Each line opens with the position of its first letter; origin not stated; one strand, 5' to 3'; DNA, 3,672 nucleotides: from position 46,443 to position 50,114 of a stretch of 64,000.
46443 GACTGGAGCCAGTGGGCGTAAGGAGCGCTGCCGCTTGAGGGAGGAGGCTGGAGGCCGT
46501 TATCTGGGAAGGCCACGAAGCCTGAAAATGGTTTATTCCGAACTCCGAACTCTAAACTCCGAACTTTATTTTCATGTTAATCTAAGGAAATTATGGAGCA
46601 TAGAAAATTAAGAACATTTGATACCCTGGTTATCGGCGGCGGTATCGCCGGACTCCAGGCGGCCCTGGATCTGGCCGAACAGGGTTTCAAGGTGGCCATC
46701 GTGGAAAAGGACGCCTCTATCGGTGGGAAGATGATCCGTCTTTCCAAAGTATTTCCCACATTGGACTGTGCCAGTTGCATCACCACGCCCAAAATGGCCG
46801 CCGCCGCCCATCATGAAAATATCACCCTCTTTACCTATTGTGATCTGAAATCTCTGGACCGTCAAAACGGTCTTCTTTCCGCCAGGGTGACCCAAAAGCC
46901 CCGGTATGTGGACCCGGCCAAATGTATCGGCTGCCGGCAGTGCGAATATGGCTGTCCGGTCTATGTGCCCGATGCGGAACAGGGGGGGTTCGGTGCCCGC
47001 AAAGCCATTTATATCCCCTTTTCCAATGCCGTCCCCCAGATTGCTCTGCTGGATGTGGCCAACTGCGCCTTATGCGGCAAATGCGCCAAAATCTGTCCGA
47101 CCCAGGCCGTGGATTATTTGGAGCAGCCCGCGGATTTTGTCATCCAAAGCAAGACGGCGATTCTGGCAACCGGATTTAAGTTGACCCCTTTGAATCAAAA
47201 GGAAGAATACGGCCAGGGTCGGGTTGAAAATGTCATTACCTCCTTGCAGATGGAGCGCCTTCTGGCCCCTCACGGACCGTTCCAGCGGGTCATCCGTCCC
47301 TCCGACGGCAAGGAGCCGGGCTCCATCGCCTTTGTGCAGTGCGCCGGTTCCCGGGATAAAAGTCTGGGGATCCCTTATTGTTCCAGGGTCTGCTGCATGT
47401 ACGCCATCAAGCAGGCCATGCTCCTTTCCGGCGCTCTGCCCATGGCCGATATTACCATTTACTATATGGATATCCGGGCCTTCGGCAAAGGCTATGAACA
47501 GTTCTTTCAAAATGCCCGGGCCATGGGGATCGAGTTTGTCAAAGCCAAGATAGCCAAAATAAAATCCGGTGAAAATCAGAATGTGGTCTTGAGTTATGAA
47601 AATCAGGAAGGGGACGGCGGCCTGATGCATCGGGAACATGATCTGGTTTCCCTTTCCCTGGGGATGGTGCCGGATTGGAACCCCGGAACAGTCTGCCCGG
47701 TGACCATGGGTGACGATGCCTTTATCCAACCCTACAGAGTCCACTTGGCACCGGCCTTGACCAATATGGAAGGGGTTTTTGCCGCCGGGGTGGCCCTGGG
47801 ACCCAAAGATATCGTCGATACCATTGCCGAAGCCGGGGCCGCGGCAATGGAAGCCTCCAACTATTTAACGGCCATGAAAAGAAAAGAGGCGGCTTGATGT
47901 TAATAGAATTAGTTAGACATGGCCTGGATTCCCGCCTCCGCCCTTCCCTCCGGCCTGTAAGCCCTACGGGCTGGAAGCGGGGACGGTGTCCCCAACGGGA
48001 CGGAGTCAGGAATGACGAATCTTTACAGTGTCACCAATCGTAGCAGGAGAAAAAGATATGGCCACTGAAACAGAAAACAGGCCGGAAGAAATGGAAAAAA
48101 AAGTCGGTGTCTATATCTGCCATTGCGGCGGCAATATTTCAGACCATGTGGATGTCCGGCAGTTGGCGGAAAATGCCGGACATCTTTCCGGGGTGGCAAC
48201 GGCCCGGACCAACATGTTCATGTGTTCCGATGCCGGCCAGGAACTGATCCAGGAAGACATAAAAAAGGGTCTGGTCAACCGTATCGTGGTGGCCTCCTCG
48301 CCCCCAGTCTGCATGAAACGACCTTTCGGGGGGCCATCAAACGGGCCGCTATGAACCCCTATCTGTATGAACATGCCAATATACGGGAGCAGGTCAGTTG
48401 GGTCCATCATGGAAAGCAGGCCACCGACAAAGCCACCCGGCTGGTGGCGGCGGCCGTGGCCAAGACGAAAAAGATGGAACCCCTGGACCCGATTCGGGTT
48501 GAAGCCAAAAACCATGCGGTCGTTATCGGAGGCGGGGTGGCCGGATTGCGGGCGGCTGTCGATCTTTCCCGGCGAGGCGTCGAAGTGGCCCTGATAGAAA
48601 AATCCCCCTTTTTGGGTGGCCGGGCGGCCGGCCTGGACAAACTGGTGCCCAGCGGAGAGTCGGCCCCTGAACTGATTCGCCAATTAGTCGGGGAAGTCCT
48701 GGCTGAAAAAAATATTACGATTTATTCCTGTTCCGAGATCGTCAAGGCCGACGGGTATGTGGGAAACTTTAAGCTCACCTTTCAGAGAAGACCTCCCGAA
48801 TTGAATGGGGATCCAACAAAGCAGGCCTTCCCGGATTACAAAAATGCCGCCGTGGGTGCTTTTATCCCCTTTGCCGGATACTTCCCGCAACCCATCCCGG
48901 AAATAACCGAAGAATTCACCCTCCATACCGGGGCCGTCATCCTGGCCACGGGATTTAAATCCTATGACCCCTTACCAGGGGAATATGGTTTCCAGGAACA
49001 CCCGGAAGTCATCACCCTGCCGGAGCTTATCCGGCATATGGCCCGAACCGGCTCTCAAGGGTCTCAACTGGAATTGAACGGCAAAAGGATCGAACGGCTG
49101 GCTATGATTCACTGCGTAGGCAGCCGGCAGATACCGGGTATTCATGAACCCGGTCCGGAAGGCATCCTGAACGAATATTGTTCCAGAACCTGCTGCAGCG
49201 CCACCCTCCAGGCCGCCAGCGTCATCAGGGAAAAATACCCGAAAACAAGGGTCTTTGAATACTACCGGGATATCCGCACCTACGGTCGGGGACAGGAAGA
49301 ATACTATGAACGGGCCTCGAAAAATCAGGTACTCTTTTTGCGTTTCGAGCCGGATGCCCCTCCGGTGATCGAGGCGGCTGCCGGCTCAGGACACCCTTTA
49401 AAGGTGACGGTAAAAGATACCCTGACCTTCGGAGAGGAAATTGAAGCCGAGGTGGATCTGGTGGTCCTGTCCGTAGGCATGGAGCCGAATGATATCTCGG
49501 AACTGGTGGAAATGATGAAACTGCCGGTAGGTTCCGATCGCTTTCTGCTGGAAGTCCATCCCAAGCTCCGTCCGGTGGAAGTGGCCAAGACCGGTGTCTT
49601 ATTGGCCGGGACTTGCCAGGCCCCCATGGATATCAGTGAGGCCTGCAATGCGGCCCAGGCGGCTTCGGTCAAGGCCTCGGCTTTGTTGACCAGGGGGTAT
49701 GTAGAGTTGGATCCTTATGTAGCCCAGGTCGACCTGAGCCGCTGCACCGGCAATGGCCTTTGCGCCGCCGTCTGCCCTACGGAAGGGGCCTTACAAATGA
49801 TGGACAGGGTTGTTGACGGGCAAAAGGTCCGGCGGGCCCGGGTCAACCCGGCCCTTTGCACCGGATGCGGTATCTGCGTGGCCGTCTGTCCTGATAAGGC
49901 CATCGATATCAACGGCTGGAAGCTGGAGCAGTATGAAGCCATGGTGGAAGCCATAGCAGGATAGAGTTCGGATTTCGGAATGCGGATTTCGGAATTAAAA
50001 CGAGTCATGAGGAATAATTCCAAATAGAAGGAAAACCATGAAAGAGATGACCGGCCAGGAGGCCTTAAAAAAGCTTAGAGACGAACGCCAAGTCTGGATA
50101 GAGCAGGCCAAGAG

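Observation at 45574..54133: Sigma-54-controlled TusA / MvhD-like / HdrA / HdrA / wHTH / QmoC-like / DsrE-like cluster: candidate membrane-anchored, sulfur-relay-coupled Hdr/Qmo-type redox module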

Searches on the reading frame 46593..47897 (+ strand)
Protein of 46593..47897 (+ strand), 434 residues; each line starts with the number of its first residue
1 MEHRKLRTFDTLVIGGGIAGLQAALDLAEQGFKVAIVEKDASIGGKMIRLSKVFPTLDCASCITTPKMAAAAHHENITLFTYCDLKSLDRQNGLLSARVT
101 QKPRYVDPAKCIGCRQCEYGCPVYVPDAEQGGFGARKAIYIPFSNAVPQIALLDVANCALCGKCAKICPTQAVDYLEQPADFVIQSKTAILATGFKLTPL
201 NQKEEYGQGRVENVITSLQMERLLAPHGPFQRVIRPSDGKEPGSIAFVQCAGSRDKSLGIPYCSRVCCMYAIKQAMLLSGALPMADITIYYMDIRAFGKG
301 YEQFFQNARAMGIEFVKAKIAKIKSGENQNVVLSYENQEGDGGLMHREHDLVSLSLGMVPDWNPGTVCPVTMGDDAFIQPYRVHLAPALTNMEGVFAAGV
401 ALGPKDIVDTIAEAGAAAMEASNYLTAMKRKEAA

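Call 3: search_protein_families(library=pfam, proteins=[window:46593-47897:+], max_evalue=0.01)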
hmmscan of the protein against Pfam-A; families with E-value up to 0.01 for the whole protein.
window:46593-47897:+ (434 aa): 22 families
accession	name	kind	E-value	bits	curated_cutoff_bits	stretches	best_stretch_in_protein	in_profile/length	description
PF07992.20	Pyr_redox_2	-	2.8e-10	40.5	26.1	1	9-57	1-38/291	Pyridine nucleotide-disulphide oxidoreductase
PF01266.30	DAO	-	3.8e-09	37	27.9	1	10-45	1-37/353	FAD dependent oxidoreductase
PF00890.30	FAD_binding_2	-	3.9e-09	36.6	20.4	1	10-46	1-37/414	FAD binding domain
PF13450.12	NAD_binding_8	-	3.3e-08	34.1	21.9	1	13-47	1-35/68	NAD(P)-binding Rossmann-like domain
PF12831.13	FAD_oxidored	-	1e-07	32.1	27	1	10-47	1-38/416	FAD dependent oxidoreductase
PF13187.11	Fer4_9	-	2.4e-07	31.1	27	1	110-172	1-51/52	4Fe-4S dicluster domain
PF12837.12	Fer4_6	-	8e-07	29.2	25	2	106-125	4-23/24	4Fe-4S binding domain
PF12838.12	Fer4_7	-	1.5e-06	29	27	1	110-172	1-52/52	4Fe-4S dicluster domain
PF13237.11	Fer4_10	-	3.1e-06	27.5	25.5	2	105-123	3-21/53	4Fe-4S dicluster domain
PF01946.23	Thi4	-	3.2e-06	27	26.2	1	8-50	17-60/235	Thi4 family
PF03486.20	HI0933_like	-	6.3e-06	26.3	50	1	10-47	2-39/244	HI0933-like protein Rossmann domain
PF00037.32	Fer4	-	9.1e-06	25.7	21.1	2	105-124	2-21/24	4Fe-4S binding domain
PF01134.28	GIDA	-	1.8e-05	24.4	22.1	1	11-40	2-31/391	Glucose inhibited division protein A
PF12797.12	Fer4_2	-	3.8e-05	23.8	24.5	2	104-123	3-22/22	4Fe-4S binding domain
PF13183.11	Fer4_8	-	0.00018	22.4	27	1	110-170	4-66/68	4Fe-4S dicluster domain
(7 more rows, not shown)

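Call 9: search_protein_families(library=ncbifam, proteins=[window:46593-47897:+], max_evalue=0.01)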
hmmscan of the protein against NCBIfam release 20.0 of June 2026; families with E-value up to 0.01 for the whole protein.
window:46593-47897:+ (434 aa): 172 families (the best 25 are shown)
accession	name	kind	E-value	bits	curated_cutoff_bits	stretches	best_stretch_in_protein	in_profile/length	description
NF040770.1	hetero_SS_HdrA2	exception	7.4e-135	450.9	1100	1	10-426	141-561/777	CoB-CoM heterodisulfide reductase HdrA2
NF041778.1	hetero_SS_HdrA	equivalog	1.8e-99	333.6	1400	1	10-429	144-574/771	ferredoxin:CoB-CoM heterodisulfide reductase subunit HdrA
NF041891.1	hdrA_Methbact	equivalog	1.2e-95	321.3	1300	1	11-425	136-556/762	ferredoxin:CoB-CoM heterodisulfide reductase subunit HdrA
NF009410.0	PRK12771.1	subfamily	1.1e-10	40.8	516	1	12-47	142-177/566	NAD(P)-binding protein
NF045637.1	carotdesatCrtDProt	equivalog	5.5e-09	35.1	580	1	12-58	2-48/485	1-hydroxycarotenoid 3,4-desaturase CrtD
NF005560.0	PRK07233.1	equivalog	5.7e-09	35.3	252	1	12-48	4-40/435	hypothetical protein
NF010590.0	PRK13984.1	equivalog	1.4e-08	33.4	946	2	154-179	48-73/611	putative oxidoreductase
TIGR02734.1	crtI_fam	subfamily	1.6e-08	33.7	238.1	1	12-71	2-62/504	phytoene desaturase family protein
TIGR01372.1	soxA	subfamily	9.4e-08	30.3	1164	1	9-51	169-211/996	sarcosine oxidase subunit alpha family protein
TIGR03467.1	HpnE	equivalog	1.1e-07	31.5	283.05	1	12-46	2-36/430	hydroxysqualene dehydroxylase HpnE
TIGR01350.1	lipoamide_DH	equivalog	1.3e-07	30.7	408.8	1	9-46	2-38/461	dihydrolipoyl dehydrogenase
NF004789.0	PRK06134.1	subfamily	1.6e-07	30.2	747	1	5-46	9-50/581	FAD-dependent oxidoreductase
NF009409.0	PRK12770.1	subfamily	2.2e-07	30.3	343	1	307-430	240-355/360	putative glutamate synthase subunit beta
NF003585.0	PRK05249.1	equivalog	2.9e-07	29.5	465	1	7-49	5-47/464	Si-specific NAD(P)(+) transhydrogenase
NF058655.1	CrtID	equivalog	4e-07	29.2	640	1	12-52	2-42/478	bifunctional phytoene desaturase/3,4-desaturase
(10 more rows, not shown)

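Call 10: search_solved_structures(query=window:46593-47897:+, max_evalue=0.001)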
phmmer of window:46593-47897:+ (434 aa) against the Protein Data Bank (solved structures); distinct sequences matched with E-value up to 0.001: 23.
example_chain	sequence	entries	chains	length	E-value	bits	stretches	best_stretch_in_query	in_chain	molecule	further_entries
9sfi_A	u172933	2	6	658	1.1e-114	386.6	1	11-419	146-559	CoB--CoM heterodisulfide reductase iron-sulfur subunit A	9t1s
8rvv_A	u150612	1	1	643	9.5e-112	377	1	11-422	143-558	H(2):CoB-CoM heterodisulfide,ferredoxin reductase subunit A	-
8rvu_a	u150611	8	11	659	9.9e-112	376.9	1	11-422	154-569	H(2):CoB-CoM heterodisulfide,ferredoxin reductase subunit A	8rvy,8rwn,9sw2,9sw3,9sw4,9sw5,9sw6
5odc_A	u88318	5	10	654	7.1e-107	360.9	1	10-422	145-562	Heterodisulfide reductase, subunit A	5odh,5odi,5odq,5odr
7bkb_A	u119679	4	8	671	1.4e-89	303.9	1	11-422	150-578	CoB--CoM heterodisulfide reductase iron-sulfur subunit A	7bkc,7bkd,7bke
6tjr_A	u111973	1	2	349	3.4e-36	128.1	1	184-430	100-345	Fumarate reductase/succinate dehydrogenase flavoprotein domain protein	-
1jeh_A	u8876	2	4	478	7.5e-06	28.1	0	8-50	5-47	DIHYDROLIPOAMIDE DEHYDROGENASE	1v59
3urh_A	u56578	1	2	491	2.4e-05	26.5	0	5-50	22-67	Dihydrolipoyl dehydrogenase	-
6uzi_A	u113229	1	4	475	2.9e-05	26.2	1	3-53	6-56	Dihydrolipoyl dehydrogenase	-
5uwy_A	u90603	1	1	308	4.1e-05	25.7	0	8-49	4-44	Thioredoxin reductase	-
8e9g_I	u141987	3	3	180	6.3e-05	25.1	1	103-175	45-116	NADH-quinone oxidoreductase subunit I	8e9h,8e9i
5fjm_A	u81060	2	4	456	7.6e-05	24.8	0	9-46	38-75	L-AMINO ACID DEAMINASE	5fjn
9sfi_U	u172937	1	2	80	0.00014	23.9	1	106-174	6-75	4Fe-4S binding protein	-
1ojt_A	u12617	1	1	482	0.00018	23.6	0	9-50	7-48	SURFACE PROTEIN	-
6l6j_A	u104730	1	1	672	0.00019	23.5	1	11-64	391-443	Oxidored_FMN domain-containing protein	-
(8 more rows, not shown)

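Call 85: find_encoding_contigs(protein=window:46593-47897:+, flank=4000, max_places=6)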
Protein window:46593-47897:+ (434 aa): no gene with exactly this product is on record in the collection.

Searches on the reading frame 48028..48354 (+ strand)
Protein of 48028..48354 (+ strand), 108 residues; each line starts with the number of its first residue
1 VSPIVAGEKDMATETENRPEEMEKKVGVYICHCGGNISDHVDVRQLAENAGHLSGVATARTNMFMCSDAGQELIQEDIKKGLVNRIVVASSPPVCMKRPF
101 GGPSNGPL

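Call 3: search_protein_families(library=pfam, proteins=[window:48028-48354:+], max_evalue=0.01)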
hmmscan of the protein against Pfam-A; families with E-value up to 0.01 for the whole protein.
window:48028-48354:+ (108 aa): 0 families

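Call 9: search_protein_families(library=ncbifam, proteins=[window:48028-48354:+], max_evalue=0.01)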
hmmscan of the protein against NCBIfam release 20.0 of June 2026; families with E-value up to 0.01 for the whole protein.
window:48028-48354:+ (108 aa): 3 families
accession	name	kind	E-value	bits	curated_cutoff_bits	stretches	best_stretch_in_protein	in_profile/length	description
NF040770.1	hetero_SS_HdrA2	exception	1.1e-21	76.6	1100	1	25-94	1-70/777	CoB-CoM heterodisulfide reductase HdrA2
NF041778.1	hetero_SS_HdrA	equivalog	1.4e-14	52.9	1400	1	23-94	5-74/771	ferredoxin:CoB-CoM heterodisulfide reductase subunit HdrA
NF041891.1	hdrA_Methbact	equivalog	5.9e-12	44.6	1300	1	25-100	2-73/762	ferredoxin:CoB-CoM heterodisulfide reductase subunit HdrA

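Call 82: find_encoding_contigs(protein=window:48058-48354:+, flank=3000, max_places=6)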
Protein window:48058-48354:+ (98 aa): no gene with exactly this product is on record in the collection.

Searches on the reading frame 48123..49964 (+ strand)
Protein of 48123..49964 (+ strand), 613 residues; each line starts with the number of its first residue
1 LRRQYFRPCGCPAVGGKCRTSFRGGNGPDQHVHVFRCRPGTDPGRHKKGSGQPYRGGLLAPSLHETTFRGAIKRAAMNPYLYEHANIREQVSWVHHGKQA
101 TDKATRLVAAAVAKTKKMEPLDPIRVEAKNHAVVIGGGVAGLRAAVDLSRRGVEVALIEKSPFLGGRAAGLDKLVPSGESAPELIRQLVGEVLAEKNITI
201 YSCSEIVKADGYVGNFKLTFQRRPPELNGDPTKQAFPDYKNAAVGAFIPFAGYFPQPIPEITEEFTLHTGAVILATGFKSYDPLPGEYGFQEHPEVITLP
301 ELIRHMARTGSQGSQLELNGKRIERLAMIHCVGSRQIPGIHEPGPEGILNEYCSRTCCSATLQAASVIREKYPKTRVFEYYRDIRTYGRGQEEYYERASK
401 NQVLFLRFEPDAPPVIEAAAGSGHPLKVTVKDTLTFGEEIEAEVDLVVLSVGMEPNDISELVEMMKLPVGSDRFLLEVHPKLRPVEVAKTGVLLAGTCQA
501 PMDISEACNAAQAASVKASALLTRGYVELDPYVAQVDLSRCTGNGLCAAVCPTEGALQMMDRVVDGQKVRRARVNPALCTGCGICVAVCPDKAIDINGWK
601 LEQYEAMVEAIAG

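Call 3: search_protein_families(library=pfam, proteins=[window:48123-49964:+], max_evalue=0.01)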
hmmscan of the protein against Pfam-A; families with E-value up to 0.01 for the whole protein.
window:48123-49964:+ (613 aa): 25 families
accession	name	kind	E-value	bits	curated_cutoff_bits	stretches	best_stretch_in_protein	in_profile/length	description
PF07992.20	Pyr_redox_2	-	2.8e-14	53.7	26.1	1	132-293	3-120/291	Pyridine nucleotide-disulphide oxidoreductase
PF00037.32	Fer4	-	1.4e-10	40.9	21.1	1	573-594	2-23/24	4Fe-4S binding domain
PF12837.12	Fer4_6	-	3.2e-10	39.9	25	2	572-594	2-24/24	4Fe-4S binding domain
PF12838.12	Fer4_7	-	3.6e-09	37.4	27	1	540-593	1-52/52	4Fe-4S dicluster domain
PF14697.11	Fer4_21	-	1.5e-08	35.1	35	2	564-595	26-58/59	4Fe-4S dicluster domain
PF12831.13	FAD_oxidored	-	2.1e-08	34.3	27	1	133-170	3-40/416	FAD dependent oxidoreductase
PF13237.11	Fer4_10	-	2.2e-08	34.3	25.5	2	536-590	4-53/53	4Fe-4S dicluster domain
PF01266.30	DAO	-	3.5e-08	33.8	27.9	1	132-169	2-43/353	FAD dependent oxidoreductase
PF13450.12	NAD_binding_8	-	2.6e-07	31.3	21.9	1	134-169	1-36/68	NAD(P)-binding Rossmann-like domain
PF00890.30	FAD_binding_2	-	5.1e-07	29.7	20.4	1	132-168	2-38/414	FAD binding domain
PF12797.12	Fer4_2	-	1.2e-06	28.5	24.5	1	573-590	4-21/22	4Fe-4S binding domain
PF03486.20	HI0933_like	-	4.6e-05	23.4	50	1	131-165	2-36/244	HI0933-like protein Rossmann domain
PF13187.11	Fer4_9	-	6e-05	23.4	27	1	540-594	1-52/52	4Fe-4S dicluster domain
PF25160.1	LdpA_Fe-S-bd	-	6.8e-05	23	27.6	1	569-597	18-46/49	LdpA Fe-S cluster-binding domain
PF01134.28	GIDA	-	7.2e-05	22.4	22.1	1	133-160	3-30/391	Glucose inhibited division protein A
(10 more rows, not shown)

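Call 9: search_protein_families(library=ncbifam, proteins=[window:48123-49964:+], max_evalue=0.01)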
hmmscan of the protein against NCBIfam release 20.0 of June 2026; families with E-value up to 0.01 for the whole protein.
window:48123-49964:+ (613 aa): 158 families (the best 25 are shown)
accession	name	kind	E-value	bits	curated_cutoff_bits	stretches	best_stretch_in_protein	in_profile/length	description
NF040770.1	hetero_SS_HdrA2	exception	2.9e-124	415.9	1100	2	262-612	311-641/777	CoB-CoM heterodisulfide reductase HdrA2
NF041891.1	hdrA_Methbact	equivalog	1.8e-98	330.7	1300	2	262-610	308-634/762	ferredoxin:CoB-CoM heterodisulfide reductase subunit HdrA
NF041778.1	hetero_SS_HdrA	equivalog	1.7e-92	310.5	1400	2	264-612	323-651/771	ferredoxin:CoB-CoM heterodisulfide reductase subunit HdrA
TIGR03467.1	HpnE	equivalog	4.7e-10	39.4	283.05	1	133-170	2-39/430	hydroxysqualene dehydroxylase HpnE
TIGR02179.1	PorD_KorD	subfamily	9.6e-10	38.4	60.05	1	562-596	40-74/78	2-oxoacid:acceptor oxidoreductase, delta subunit, pyruvate/2-ketoisovalerate family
NF009410.0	PRK12771.1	subfamily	1.9e-09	36.7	516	2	123-166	132-175/566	NAD(P)-binding protein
NF045874.1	Vhu_polyferre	exception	4.8e-09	35.4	600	1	536-597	289-349/381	F420-non-reducing hydrogenase associated-polyferredoxin VhuB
TIGR01971.1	NuoI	subfamily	9e-09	35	113.05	1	537-596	40-100/121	NADH-quinone oxidoreductase, chain I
TIGR03315.1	Se_ygfK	equivalog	1.7e-08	32.4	835.3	2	107-167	514-575/1012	putative selenate reductase subunit YgfK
NF010590.0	PRK13984.1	equivalog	2.9e-08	32.3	946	1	537-592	48-106/611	putative oxidoreductase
NF002480.1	PRK01747.1-1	equivalog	5.9e-08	31.6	540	1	103-171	219-290/645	bifunctional tRNA (5-methylaminomethyl-2-thiouridine)(34)-methyltransferase MnmC2/FAD-dependent 5-carboxymethylaminomethyl-2-thiouridine(34)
NF045663.1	diclust_near_Sec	equivalog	8.2e-08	30.8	530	1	111-173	89-150/759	pyridine nucleotide-disulfide oxidoreductase/dicluster-binding protein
TIGR01944.1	rnfB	subfamily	1.1e-07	31.5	68.7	1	516-599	90-165/190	RnfABCDGE type electron transport complex subunit B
NF005560.0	PRK07233.1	equivalog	1.1e-07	31.1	252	1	132-171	3-42/435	hypothetical protein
NF042909.1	FMH_DH_FwdF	exception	1.6e-07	30.8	375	1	536-603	254-320/336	tungsten-dependent formylmethanofuran dehydrogenase subunit FwdF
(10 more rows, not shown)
